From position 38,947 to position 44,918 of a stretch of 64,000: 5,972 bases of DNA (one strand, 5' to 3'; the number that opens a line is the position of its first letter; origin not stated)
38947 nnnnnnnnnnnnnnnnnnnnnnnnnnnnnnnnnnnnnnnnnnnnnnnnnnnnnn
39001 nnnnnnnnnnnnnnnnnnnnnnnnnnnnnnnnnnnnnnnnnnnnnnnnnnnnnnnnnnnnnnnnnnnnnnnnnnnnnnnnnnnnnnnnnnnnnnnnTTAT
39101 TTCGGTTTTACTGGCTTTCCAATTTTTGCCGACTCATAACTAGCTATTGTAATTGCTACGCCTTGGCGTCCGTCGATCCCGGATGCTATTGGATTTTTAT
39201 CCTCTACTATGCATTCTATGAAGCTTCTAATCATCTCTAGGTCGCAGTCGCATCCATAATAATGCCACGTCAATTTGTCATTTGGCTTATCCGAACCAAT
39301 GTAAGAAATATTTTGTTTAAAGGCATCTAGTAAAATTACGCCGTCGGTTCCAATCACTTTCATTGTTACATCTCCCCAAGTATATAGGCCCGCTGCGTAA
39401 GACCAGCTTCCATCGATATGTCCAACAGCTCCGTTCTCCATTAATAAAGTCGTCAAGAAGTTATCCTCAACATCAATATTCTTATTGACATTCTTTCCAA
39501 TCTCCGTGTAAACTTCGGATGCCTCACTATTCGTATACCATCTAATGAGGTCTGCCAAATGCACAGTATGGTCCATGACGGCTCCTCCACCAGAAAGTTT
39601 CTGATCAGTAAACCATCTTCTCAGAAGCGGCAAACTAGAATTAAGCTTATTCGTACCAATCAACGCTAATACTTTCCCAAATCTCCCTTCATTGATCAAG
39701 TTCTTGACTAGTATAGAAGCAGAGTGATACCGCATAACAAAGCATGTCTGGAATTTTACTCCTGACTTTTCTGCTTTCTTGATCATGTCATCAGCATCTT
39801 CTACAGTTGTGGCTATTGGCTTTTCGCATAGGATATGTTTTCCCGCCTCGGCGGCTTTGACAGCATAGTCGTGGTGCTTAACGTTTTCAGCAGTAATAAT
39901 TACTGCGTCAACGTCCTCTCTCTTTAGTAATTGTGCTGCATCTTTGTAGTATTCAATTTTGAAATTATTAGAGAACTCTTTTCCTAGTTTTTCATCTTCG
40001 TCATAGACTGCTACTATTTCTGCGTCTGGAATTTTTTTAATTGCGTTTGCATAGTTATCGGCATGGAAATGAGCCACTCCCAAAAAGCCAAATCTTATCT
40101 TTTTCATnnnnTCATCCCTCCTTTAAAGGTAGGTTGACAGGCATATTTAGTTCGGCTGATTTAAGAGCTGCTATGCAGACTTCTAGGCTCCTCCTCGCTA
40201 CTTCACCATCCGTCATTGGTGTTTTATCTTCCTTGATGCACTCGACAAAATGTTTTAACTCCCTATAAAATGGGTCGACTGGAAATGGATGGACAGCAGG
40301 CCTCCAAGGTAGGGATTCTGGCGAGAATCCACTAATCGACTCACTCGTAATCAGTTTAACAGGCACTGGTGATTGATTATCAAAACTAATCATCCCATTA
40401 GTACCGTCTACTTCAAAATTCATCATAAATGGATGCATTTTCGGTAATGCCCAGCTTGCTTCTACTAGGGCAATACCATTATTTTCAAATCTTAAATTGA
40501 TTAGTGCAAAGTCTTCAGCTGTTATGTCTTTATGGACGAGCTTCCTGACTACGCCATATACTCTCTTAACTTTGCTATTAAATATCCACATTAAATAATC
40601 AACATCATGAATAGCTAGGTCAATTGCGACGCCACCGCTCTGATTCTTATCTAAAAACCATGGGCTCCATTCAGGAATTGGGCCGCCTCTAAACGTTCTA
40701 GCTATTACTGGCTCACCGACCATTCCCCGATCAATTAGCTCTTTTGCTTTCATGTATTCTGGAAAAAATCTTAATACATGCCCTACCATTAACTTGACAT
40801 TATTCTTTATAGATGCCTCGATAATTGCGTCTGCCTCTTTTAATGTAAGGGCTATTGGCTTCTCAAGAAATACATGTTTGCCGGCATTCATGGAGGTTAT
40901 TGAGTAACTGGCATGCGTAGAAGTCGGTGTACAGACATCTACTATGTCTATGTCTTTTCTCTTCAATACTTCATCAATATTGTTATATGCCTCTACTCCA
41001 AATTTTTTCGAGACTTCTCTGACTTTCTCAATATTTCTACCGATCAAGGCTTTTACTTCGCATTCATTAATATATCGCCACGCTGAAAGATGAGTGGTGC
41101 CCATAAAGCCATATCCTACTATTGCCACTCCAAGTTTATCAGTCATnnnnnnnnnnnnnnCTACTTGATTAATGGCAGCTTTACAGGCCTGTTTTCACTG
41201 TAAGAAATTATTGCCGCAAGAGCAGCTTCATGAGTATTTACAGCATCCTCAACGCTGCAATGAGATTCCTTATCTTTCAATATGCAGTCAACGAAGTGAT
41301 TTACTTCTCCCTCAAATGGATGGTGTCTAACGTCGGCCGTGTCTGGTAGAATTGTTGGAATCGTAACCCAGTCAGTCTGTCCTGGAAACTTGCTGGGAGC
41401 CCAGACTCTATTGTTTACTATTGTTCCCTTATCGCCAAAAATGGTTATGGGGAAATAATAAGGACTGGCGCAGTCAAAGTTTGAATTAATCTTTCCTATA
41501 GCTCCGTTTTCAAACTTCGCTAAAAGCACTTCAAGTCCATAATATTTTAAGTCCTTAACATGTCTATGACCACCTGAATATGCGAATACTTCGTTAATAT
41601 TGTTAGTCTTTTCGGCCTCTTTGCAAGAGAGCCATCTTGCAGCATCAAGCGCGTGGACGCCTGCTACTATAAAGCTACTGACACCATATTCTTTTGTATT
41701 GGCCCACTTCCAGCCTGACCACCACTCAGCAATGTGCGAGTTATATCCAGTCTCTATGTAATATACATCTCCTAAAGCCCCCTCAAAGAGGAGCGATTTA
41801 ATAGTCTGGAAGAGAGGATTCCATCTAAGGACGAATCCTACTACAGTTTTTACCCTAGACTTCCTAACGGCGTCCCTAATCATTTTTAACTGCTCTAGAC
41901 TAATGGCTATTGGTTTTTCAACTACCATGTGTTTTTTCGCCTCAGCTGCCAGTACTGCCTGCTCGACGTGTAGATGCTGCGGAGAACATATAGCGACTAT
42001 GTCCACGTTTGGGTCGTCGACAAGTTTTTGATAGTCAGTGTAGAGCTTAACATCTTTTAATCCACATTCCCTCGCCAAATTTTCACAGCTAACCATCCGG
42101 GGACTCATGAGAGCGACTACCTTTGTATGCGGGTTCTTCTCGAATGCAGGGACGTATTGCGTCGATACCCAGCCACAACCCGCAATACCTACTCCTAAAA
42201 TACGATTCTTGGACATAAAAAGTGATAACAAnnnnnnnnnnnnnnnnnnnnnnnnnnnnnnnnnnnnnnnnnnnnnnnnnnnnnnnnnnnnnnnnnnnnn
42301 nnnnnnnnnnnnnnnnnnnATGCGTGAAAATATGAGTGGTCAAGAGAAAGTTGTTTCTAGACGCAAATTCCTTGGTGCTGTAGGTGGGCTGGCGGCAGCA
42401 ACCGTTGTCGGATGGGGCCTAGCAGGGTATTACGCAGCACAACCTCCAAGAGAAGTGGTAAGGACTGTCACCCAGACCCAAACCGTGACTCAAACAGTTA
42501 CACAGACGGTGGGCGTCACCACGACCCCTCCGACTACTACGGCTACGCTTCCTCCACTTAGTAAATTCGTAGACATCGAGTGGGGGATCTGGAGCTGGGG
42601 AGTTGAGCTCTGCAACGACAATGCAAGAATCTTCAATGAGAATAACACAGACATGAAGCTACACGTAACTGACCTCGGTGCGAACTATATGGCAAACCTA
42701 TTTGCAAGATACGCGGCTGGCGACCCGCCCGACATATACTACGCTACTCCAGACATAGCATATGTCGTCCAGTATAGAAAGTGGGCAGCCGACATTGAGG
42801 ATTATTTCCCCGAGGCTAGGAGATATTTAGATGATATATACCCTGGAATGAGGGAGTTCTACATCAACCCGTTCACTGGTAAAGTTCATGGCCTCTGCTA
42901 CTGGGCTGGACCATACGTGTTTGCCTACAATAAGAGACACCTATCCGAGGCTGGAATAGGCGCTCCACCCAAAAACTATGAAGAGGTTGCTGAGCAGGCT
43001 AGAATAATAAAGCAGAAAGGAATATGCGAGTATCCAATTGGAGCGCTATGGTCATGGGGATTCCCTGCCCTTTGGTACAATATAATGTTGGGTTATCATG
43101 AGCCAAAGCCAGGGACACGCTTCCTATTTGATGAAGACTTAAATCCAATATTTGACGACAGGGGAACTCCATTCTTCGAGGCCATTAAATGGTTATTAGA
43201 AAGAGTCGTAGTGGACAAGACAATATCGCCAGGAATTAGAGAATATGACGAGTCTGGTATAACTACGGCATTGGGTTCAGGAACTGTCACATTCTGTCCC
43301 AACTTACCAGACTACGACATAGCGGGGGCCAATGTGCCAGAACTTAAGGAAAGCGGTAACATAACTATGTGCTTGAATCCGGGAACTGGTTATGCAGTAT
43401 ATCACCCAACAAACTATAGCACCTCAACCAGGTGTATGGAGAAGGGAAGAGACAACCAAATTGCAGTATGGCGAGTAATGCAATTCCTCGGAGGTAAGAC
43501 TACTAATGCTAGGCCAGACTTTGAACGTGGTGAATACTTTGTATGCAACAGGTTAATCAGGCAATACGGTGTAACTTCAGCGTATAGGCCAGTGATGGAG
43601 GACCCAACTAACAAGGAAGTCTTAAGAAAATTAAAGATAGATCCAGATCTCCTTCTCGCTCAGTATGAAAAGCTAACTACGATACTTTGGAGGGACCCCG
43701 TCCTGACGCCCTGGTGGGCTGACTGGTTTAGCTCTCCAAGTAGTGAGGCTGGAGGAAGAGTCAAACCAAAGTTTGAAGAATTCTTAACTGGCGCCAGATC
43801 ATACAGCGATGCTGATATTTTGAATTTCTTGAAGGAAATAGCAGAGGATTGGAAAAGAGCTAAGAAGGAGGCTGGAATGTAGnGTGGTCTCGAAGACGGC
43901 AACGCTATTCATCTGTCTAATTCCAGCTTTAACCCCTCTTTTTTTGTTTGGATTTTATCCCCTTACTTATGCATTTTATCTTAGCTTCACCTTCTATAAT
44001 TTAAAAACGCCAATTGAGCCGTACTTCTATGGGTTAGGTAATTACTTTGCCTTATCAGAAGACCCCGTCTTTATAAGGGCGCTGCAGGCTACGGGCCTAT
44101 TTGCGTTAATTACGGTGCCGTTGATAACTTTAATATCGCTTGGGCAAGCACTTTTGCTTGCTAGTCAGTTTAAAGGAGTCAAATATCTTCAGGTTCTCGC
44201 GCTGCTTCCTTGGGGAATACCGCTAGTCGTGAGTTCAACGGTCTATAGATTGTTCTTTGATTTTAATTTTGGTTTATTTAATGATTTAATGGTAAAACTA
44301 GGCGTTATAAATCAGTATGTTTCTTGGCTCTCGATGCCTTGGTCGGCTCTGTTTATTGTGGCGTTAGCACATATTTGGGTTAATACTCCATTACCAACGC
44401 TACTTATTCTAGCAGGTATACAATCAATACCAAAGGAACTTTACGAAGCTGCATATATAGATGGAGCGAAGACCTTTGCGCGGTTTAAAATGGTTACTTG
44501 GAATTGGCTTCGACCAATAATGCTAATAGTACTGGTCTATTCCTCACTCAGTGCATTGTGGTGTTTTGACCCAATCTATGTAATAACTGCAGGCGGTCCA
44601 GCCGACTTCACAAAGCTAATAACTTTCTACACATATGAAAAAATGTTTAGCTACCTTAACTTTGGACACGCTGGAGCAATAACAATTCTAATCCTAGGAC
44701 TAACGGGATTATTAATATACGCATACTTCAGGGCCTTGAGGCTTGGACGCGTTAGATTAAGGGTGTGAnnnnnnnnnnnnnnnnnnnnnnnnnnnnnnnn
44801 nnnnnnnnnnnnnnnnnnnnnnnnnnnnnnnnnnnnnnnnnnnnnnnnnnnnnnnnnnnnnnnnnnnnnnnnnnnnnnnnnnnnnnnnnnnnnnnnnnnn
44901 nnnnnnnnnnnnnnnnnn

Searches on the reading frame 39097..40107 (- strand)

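Call 63: search_protein_families(library=pfam, proteins=[window:39097-40107:-], max_evalue=0.001)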
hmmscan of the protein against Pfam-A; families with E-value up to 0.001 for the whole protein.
window:39097-40107:- (336 aa): 3 families
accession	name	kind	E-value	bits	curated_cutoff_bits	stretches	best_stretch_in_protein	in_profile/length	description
PF01408.29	GFO_IDH_MocA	-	2.4e-29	102.9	24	1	4-120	1-117/120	Oxidoreductase family, NAD-binding Rossmann fold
PF22725.1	GFO_IDH_MocA_C3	-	1.8e-24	86.6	27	1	134-258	4-123/124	GFO/IDH/MocA C-terminal domain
PF02894.22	GFO_IDH_MocA_C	-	1.6e-18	67.7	22.9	1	135-334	1-217/218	Oxidoreductase family, C-terminal alpha/beta domain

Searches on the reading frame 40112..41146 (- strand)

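Call 63: search_protein_families(library=pfam, proteins=[window:40112-41146:-], max_evalue=0.001)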
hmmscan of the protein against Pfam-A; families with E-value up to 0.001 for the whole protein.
window:40112-41146:- (344 aa): 3 families
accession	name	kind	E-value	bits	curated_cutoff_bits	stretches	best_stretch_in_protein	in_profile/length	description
PF01408.29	GFO_IDH_MocA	-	2.6e-32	112.5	24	1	6-123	2-120/120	Oxidoreductase family, NAD-binding Rossmann fold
PF22725.1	GFO_IDH_MocA_C3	-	3.1e-28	98.7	27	1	131-253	1-123/124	GFO/IDH/MocA C-terminal domain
PF02894.22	GFO_IDH_MocA_C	-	1.8e-22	80.7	22.9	1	135-339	1-218/218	Oxidoreductase family, C-terminal alpha/beta domain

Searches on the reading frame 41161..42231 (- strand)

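Call 63: search_protein_families(library=pfam, proteins=[window:41161-42231:-], max_evalue=0.001)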
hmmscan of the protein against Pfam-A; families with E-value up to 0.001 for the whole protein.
window:41161-42231:- (356 aa): 4 families
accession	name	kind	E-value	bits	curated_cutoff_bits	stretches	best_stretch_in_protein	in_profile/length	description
PF01408.29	GFO_IDH_MocA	-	2e-24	87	24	1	13-133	2-120/120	Oxidoreductase family, NAD-binding Rossmann fold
PF02894.22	GFO_IDH_MocA_C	-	3.9e-15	56.7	22.9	1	145-352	1-218/218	Oxidoreductase family, C-terminal alpha/beta domain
PF22725.1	GFO_IDH_MocA_C3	-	4.8e-15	56.1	27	1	141-272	1-124/124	GFO/IDH/MocA C-terminal domain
PF03447.22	NAD_binding_3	-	2.6e-06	28.6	24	1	18-130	1-114/116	Homoserine dehydrogenase, NAD binding domain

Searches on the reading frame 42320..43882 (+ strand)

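Call 63: search_protein_families(library=pfam, proteins=[window:42320-43882:+], max_evalue=0.001)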
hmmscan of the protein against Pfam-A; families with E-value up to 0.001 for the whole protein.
window:42320-43882:+ (520 aa): 1 family
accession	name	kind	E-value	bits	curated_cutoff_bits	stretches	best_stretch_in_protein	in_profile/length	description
PF01547.30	SBP_bac_1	-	7.5e-11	43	26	1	105-367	17-277/307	Bacterial extracellular solute-binding protein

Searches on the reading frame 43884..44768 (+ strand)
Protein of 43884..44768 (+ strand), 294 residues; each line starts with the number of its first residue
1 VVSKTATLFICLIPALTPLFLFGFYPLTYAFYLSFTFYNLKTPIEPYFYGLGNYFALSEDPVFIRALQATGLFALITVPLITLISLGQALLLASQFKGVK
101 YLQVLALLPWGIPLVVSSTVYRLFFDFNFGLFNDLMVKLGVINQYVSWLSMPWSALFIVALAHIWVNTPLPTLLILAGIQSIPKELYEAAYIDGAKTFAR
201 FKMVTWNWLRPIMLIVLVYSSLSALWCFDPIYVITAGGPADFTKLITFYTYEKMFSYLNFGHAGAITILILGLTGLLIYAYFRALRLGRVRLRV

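Call 63: search_protein_families(library=pfam, proteins=[window:43884-44768:+], max_evalue=0.001)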
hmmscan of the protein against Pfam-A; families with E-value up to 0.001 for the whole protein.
window:43884-44768:+ (294 aa): 1 family
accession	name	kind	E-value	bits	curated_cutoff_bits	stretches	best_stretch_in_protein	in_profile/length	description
PF00528.27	BPD_transp_1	-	0.00057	20.1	26.4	0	94-282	12-178/184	Binding-protein-dependent transport system inner membrane component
